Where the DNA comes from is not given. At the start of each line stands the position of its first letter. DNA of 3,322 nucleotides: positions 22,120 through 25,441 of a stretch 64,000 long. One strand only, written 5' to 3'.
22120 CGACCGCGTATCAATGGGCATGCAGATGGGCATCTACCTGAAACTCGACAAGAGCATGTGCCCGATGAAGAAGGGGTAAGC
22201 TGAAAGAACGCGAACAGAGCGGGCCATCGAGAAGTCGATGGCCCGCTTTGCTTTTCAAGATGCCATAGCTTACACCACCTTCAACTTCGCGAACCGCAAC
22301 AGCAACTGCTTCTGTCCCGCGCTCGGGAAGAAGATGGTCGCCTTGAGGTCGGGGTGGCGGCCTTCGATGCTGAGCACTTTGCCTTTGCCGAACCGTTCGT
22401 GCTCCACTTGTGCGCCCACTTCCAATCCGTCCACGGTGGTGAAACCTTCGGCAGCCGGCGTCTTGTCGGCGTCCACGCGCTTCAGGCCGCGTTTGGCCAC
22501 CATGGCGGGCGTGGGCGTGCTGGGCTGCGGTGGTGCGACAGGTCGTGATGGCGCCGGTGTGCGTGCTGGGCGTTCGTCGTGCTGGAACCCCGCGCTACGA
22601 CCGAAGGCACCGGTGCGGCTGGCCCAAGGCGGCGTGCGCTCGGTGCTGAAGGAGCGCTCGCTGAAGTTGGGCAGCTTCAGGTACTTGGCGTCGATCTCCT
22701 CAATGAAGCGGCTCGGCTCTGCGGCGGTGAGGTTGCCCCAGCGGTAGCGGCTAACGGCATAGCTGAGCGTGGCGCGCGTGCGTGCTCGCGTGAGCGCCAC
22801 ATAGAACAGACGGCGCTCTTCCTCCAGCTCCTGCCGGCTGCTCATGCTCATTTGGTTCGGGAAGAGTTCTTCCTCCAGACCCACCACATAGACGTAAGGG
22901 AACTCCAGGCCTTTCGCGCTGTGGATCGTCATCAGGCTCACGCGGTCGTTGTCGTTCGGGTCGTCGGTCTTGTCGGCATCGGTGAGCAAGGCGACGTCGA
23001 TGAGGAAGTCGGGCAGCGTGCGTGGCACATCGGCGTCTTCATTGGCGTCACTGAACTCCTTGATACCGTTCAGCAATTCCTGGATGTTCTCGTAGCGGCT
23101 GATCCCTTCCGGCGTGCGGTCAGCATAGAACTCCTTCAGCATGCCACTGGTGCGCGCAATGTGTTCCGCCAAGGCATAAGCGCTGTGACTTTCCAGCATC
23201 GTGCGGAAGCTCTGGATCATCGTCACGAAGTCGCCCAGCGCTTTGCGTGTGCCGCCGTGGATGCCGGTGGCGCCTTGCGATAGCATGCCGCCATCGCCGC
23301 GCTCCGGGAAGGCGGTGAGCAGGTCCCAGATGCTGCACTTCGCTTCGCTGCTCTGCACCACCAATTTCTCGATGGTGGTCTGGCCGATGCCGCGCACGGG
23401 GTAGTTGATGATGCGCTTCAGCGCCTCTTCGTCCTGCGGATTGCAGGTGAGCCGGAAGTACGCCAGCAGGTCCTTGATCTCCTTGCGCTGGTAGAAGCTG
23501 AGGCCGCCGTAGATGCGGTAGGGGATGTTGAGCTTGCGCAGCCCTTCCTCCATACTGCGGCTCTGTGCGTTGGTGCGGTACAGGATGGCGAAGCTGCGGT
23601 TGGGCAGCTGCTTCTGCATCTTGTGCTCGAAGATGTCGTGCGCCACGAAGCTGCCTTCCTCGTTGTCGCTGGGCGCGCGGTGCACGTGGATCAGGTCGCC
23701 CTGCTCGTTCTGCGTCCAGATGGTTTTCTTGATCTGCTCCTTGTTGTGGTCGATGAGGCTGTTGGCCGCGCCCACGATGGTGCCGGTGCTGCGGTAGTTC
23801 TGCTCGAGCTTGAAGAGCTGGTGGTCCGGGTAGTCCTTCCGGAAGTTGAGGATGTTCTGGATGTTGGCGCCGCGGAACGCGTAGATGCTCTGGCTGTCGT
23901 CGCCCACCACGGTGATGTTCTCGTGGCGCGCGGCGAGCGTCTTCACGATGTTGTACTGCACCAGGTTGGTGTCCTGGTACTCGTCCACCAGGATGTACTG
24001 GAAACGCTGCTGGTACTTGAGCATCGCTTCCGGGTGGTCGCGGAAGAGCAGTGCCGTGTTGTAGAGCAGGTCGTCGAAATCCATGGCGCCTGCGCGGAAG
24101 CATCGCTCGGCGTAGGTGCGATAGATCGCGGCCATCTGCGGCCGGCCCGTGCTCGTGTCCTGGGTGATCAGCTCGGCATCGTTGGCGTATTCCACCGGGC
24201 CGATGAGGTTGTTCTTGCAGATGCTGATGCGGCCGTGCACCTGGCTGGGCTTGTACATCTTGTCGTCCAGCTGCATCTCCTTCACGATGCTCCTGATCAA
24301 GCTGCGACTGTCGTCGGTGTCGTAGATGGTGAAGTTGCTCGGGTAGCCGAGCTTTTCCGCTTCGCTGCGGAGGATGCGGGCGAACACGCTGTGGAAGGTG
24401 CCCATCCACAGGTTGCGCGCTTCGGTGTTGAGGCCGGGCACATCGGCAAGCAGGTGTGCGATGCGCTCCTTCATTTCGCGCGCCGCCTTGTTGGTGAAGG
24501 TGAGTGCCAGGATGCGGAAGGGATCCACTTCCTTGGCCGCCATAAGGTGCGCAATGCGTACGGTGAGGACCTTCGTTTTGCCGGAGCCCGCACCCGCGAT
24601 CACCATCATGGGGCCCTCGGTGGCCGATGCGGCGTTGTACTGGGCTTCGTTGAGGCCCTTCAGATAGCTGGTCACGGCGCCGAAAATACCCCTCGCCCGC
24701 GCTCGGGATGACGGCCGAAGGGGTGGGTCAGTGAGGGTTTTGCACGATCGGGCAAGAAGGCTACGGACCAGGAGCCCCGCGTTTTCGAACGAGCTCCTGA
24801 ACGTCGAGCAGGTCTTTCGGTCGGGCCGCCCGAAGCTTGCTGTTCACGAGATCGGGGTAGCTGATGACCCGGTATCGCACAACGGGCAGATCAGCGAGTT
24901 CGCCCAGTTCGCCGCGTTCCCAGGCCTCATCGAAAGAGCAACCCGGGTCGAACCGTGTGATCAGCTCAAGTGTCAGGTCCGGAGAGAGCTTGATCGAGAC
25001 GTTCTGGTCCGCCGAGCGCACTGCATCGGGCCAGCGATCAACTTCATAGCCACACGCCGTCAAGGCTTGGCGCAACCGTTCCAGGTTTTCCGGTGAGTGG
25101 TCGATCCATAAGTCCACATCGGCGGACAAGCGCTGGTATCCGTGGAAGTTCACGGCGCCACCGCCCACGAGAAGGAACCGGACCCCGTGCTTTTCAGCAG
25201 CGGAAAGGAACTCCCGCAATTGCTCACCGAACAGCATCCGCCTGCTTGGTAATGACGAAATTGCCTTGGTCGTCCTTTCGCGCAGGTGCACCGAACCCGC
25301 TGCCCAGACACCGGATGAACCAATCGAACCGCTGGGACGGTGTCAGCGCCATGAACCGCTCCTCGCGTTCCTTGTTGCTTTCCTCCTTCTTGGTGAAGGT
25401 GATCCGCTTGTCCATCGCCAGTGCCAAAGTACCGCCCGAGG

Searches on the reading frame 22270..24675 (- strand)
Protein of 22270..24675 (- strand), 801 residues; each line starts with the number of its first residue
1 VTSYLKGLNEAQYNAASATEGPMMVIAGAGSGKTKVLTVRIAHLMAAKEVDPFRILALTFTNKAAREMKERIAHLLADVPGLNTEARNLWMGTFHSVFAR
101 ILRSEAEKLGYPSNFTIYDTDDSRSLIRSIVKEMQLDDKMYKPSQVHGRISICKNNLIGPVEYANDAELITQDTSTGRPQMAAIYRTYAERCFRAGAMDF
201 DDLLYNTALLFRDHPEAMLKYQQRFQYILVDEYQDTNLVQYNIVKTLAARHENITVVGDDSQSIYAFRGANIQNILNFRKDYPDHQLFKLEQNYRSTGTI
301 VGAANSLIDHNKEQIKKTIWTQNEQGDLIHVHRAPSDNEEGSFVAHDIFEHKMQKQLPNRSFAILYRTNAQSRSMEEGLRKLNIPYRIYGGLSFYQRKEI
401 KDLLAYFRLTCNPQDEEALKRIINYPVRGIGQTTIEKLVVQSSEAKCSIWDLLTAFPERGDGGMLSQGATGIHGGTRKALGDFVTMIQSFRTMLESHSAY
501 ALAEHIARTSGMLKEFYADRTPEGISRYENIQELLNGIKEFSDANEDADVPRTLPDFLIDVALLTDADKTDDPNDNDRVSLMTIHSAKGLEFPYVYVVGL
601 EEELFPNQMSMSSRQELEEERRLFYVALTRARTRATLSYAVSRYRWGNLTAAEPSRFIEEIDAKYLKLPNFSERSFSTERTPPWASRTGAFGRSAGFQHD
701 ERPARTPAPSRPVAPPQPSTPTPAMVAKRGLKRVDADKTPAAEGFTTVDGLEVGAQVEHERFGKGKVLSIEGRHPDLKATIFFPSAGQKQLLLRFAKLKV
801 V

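Call 18: search_protein_families(library=pfam, proteins=[window:22270-24675:-], max_evalue=0.001)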
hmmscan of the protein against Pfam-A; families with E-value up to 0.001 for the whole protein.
window:22270-24675:- (801 aa): 7 families
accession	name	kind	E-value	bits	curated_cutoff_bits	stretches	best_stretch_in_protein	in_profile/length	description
PF00580.27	UvrD-helicase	-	1.6e-88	297.4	23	1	8-283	1-271/271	UvrD/REP helicase N-terminal domain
PF13361.12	UvrD_C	-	1.5e-81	275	25.6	1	289-640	2-348/350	UvrD-like helicase C-terminal domain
PF13245.12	AAA_19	-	4.9e-25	88.7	25.1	1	17-268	8-134/134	AAA domain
PF13538.12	UvrD_C_2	-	2.7e-11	43.6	27.4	1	581-637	4-51/52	UvrD-like helicase C-terminal domain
PF21196.3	PcrA_UvrD_tudor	-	3.9e-09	36.7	23.9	1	753-796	1-44/48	PcrA/UvrD tudor domain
PF13604.12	AAA_30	-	7.4e-09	36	27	1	8-73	2-67/191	AAA domain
PF01443.25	Viral_helicase1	-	8.7e-07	29.4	21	0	578-634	176-223/228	Viral superfamily 1 RNA helicase core domain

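Call 44: list_cluster_members(proteins=[window:22270-24672:-, window:62514-63779:-, window:41564-42826:+, window:13699-15108:-, window:10129-11466:-])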
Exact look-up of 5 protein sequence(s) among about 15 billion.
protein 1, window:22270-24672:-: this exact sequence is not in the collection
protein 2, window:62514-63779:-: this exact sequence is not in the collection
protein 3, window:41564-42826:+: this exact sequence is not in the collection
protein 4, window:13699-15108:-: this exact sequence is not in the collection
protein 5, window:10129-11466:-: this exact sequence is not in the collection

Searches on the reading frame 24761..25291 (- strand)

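Call 18: search_protein_families(library=pfam, proteins=[window:24761-25291:-], max_evalue=0.001)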
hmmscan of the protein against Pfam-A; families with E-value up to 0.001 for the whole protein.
window:24761-25291:- (176 aa): 4 families
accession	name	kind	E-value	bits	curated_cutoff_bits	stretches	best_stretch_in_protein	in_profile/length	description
PF08843.17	AbiEii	-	2.5e-06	28.1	22.5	1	29-171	3-171/238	Nucleotidyl transferase AbiEii toxin, Type IV TA system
PF14907.12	NTP_transf_5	-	5.6e-05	23.3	31.2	1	16-117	51-148/249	Uncharacterised nucleotidyltransferase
PF19502.5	DUF6036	-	6.6e-05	23.2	23.6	1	34-166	17-117/164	Nucleotidyltransferase of unknown function (DUF6036)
PF09970.15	DUF2204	-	0.00044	20.4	20.3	0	23-71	3-52/181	Nucleotidyl transferase of unknown function (DUF2204)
